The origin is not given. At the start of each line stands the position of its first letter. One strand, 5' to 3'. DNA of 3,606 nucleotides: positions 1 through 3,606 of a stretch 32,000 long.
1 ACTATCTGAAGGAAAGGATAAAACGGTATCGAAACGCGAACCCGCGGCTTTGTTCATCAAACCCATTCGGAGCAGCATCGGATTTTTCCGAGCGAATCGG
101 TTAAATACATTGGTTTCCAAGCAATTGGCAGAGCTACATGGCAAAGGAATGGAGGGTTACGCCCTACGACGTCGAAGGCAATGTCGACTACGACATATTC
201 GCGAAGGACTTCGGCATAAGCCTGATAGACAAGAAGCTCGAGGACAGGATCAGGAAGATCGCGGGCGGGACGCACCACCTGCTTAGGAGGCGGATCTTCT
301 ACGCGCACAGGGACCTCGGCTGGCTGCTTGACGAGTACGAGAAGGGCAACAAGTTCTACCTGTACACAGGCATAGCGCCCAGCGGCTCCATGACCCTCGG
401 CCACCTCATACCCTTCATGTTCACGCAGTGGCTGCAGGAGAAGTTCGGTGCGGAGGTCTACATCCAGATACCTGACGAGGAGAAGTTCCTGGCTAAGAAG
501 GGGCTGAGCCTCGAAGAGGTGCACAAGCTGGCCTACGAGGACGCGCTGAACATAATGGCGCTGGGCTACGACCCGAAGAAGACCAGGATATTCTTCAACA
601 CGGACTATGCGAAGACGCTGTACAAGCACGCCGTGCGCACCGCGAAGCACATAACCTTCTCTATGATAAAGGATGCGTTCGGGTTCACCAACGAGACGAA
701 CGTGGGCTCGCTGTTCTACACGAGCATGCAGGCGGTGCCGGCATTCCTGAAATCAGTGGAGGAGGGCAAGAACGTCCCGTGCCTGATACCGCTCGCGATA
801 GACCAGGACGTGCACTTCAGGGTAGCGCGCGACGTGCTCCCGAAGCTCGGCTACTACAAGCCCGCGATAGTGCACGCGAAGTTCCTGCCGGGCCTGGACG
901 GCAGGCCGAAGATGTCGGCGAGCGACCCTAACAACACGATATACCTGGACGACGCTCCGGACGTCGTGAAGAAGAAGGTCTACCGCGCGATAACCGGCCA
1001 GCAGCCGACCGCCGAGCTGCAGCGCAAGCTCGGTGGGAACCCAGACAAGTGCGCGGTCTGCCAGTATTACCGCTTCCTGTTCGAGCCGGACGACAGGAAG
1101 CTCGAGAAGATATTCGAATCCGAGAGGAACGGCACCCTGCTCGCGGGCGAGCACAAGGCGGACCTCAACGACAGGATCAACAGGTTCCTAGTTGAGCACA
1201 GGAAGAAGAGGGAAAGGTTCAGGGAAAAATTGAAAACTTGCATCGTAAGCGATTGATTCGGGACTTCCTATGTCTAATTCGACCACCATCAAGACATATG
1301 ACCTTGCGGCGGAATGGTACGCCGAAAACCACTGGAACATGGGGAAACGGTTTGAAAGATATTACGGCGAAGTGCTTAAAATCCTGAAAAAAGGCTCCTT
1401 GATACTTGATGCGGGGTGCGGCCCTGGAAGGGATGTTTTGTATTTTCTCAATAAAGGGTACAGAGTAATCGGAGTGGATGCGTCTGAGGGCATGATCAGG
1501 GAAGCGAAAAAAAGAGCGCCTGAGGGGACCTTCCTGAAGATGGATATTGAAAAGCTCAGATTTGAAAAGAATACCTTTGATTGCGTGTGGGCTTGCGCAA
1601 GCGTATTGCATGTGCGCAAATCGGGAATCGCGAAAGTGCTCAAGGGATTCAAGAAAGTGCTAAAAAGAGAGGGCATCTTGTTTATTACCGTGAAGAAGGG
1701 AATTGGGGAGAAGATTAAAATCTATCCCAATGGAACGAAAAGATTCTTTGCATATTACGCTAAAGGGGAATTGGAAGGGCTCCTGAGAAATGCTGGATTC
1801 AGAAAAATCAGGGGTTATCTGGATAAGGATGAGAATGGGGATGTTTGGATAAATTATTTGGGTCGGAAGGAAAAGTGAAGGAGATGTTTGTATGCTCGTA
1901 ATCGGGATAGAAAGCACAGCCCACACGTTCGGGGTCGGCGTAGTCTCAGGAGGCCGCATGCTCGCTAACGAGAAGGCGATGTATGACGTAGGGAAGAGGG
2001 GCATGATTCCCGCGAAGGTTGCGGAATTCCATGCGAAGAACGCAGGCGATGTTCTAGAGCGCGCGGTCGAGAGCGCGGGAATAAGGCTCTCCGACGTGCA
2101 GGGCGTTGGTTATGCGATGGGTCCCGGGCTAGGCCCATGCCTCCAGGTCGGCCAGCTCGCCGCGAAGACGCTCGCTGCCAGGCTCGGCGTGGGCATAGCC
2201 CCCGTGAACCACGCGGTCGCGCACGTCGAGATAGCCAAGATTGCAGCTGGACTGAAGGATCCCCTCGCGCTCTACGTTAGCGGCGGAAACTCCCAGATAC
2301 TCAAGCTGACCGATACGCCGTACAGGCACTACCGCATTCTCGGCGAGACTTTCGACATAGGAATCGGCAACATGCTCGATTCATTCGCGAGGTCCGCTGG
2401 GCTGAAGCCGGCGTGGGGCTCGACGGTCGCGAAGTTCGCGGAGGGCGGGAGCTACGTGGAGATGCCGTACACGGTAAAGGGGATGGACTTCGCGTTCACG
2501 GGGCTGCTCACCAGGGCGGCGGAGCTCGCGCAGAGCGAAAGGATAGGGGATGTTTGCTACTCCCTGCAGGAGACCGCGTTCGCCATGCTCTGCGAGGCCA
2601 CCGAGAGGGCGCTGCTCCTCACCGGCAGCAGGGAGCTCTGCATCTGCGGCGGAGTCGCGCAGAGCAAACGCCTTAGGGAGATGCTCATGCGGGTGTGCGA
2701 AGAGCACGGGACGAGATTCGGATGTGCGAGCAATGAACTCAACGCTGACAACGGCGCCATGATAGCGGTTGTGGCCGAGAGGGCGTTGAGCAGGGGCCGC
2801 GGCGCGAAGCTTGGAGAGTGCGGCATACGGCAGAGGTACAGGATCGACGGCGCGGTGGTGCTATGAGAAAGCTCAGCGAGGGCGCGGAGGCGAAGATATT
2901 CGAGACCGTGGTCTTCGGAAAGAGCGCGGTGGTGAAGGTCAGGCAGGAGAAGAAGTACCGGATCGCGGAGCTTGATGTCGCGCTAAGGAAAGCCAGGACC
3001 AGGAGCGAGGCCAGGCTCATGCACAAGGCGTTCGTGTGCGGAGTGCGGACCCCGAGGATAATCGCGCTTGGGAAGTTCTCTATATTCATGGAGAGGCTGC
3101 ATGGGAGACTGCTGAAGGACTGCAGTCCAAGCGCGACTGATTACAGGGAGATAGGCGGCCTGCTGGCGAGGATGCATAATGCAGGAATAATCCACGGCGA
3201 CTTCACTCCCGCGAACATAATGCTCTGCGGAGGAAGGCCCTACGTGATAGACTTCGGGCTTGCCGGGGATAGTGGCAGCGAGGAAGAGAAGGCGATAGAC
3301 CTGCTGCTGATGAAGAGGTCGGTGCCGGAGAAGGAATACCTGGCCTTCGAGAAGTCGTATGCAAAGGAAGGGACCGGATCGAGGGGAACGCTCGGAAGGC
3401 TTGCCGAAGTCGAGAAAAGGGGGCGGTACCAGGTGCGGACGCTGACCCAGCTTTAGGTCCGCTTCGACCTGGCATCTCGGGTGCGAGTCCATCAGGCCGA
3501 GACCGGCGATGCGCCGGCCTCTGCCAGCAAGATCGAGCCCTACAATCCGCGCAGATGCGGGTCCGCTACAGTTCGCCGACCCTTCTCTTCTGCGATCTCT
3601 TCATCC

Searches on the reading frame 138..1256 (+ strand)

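Call 17: search_protein_families(library=pfam, max_evalue=0.001, proteins=[window:138-1256:+])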
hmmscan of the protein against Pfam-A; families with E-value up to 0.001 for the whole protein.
window:138-1256:+ (372 aa): 1 family
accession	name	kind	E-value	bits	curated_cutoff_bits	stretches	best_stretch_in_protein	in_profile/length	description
PF00579.31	tRNA-synt_1b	-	3.7e-35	122.1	21.1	1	70-351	3-291/292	tRNA synthetases class I (W and Y)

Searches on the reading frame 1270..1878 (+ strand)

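Call 17: search_protein_families(library=pfam, max_evalue=0.001, proteins=[window:1270-1878:+])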
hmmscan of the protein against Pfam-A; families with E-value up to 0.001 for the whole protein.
window:1270-1878:+ (202 aa): 12 families
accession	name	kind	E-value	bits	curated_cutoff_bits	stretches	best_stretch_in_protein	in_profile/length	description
PF13649.12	Methyltransf_25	-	1.9e-22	80.2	27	1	45-135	1-97/97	Methyltransferase domain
PF08241.18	Methyltransf_11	-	1.4e-21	77.3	21.2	1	46-139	1-95/95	Methyltransferase domain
PF08242.18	Methyltransf_12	-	3.2e-13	50.7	30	1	46-137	1-98/98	Methyltransferase domain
PF13847.12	Methyltransf_31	-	3.9e-13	49.7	27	1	40-140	2-110/145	Methyltransferase domain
PF13489.12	Methyltransf_23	-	4.6e-11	43.2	27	1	34-179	15-161/164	Methyltransferase domain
PF01209.24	Ubie_methyltran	-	6.6e-08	32.6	20.1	1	38-139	44-151/233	ubiE/COQ5 methyltransferase family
PF03848.20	TehB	-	9.2e-07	28.9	20.4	1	33-138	23-131/193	Tellurite resistance protein TehB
PF02353.26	CMAS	-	6.6e-06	26.1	27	1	39-140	60-165/273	Mycolic acid cyclopropane synthetase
PF07021.18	MetW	-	8.2e-06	26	21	1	33-132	5-103/193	Methionine biosynthesis protein MetW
PF08003.17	Methyltransf_9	-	9.2e-06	25.3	23.8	1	12-142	94-220/315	Protein of unknown function (DUF1698)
PF01728.25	FtsJ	-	0.00016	22.1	24.1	1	36-102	16-84/181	FtsJ-like methyltransferase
PF05724.17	TPMT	-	0.00066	19.8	26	1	42-100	38-92/218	Thiopurine S-methyltransferase (TPMT)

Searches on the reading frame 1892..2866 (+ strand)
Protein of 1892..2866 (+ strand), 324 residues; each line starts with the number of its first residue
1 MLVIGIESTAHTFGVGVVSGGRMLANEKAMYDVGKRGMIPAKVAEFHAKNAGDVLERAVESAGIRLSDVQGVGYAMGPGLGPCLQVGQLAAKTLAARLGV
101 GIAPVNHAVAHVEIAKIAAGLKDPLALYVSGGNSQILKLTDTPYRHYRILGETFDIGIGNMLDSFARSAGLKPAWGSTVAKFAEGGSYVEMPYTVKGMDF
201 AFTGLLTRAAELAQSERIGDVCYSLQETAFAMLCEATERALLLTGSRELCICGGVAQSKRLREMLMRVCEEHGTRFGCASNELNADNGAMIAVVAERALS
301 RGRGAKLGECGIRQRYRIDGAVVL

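Call 17: search_protein_families(library=pfam, max_evalue=0.001, proteins=[window:1892-2866:+])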
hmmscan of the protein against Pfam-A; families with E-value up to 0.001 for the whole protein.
window:1892-2866:+ (324 aa): 2 families
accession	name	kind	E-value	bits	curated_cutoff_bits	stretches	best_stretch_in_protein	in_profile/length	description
PF00814.31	TsaD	-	4.2e-62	210.7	24.8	1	34-292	16-263/264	tRNA N6-adenosine threonylcarbamoyltransferase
PF22521.2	HypF_C_2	-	0.0001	22.6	27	1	191-281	136-229/241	Carbamoyltransferase, Kae1-like Domain, second subdomain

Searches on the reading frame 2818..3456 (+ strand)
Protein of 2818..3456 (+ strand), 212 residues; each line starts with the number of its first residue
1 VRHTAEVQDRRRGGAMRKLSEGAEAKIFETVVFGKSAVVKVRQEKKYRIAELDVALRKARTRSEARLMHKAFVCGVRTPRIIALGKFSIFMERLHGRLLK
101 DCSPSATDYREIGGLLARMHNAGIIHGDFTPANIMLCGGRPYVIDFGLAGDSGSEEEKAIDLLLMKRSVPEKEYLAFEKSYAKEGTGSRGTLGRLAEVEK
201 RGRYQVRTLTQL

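Call 17: search_protein_families(library=pfam, max_evalue=0.001, proteins=[window:2818-3456:+])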
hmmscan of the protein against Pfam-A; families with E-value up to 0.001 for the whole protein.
window:2818-3456:+ (212 aa): 5 families
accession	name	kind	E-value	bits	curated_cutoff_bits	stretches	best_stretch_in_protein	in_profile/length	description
PF01636.29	APH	-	2.5e-11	44.2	23.2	2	123-150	169-198/239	Phosphotransferase enzyme family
PF01163.29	RIO1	-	3.5e-07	30.5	22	1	53-149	47-151/187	RIO domain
PF06293.20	Kdo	-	1.7e-06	28.1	21.3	1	109-180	124-206/207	Lipopolysaccharide kinase (Kdo/WaaP) family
PF19974.5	TCAD9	-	1.8e-06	27.8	40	1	120-149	295-324/429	Ternary complex associated domain 9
PF00069.31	Pkinase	-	8.5e-06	25.8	31.7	1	114-177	109-166/263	Protein kinase domain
